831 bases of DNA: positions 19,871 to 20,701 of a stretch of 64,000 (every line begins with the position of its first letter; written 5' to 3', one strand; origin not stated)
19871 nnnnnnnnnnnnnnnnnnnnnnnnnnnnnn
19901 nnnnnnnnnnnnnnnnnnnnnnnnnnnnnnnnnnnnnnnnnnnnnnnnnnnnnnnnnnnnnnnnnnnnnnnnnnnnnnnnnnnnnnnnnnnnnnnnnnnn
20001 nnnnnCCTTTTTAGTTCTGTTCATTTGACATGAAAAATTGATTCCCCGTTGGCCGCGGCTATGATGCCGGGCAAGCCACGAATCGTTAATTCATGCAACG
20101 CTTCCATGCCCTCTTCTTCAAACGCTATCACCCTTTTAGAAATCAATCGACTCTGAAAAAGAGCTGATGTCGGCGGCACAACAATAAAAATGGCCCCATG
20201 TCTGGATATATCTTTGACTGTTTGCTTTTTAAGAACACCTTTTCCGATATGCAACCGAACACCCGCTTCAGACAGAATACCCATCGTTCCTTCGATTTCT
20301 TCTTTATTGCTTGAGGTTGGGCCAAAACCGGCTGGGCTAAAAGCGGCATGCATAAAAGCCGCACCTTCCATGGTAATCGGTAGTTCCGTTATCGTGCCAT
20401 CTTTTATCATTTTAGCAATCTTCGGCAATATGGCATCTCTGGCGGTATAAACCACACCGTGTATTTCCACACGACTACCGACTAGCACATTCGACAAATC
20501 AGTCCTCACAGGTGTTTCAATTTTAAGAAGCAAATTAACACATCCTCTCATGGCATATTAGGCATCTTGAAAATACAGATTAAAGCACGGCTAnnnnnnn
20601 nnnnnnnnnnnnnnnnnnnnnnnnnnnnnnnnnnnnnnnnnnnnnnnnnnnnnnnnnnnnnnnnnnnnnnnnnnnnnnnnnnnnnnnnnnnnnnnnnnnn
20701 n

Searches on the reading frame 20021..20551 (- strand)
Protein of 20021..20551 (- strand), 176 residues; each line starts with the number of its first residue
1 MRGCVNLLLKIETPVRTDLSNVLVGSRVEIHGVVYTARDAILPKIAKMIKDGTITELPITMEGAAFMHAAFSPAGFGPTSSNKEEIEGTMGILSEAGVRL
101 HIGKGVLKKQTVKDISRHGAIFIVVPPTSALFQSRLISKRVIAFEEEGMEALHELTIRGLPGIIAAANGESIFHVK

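Call 8: search_protein_families(library=pfam, proteins=[window:20021-20551:-])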
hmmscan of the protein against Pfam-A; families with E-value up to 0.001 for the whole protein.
window:20021-20551:- (176 aa): 1 family
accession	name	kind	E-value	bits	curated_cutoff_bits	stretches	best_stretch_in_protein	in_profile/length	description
PF05683.17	Fumerase_C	-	2.1e-19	70.2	22.2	1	14-174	35-203/205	Fumarase C-terminus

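Call 66: search_protein_families(library=ncbifam, proteins=[window:20021-20551:-], max_evalue=0.01)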
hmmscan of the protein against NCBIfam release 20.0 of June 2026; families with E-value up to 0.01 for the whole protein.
window:20021-20551:- (176 aa): 8 families
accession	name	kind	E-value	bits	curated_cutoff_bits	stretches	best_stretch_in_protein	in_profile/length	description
NF005310.0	PRK06842.1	equivalog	5.8e-18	65.3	238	1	9-173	3-173/185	Fe-S-containing hydro-lyase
TIGR00723.1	ttdB_fumA_fumB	subfamily_domain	9e-16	58.3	145.15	1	18-173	2-167/169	FumA C-terminus/TtdB family hydratase beta subunit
NF006253.0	PRK08395.1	equivalog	7.3e-10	38.8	244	1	9-174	3-164/166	fumarate hydratase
NF006082.0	PRK08228.1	equivalog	1.1e-09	38.1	264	1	11-160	6-164/205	L(+)-tartrate dehydratase subunit beta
NF004708.0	PRK06043.1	equivalog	1.6e-09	37.6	269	1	10-174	4-177/192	fumarate hydratase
NF011920.0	PRK15391.1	subfamily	6.6e-08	31.3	1094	1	16-167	371-528/548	class I fumarate hydratase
NF011919.0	PRK15390.1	equivalog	6.4e-07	28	1105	1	16-166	371-527/548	class I fumarate hydratase FumA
NF011921.0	PRK15392.1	equivalog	1.4e-06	27.2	1060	1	14-166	368-526/550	class I fumarate hydratase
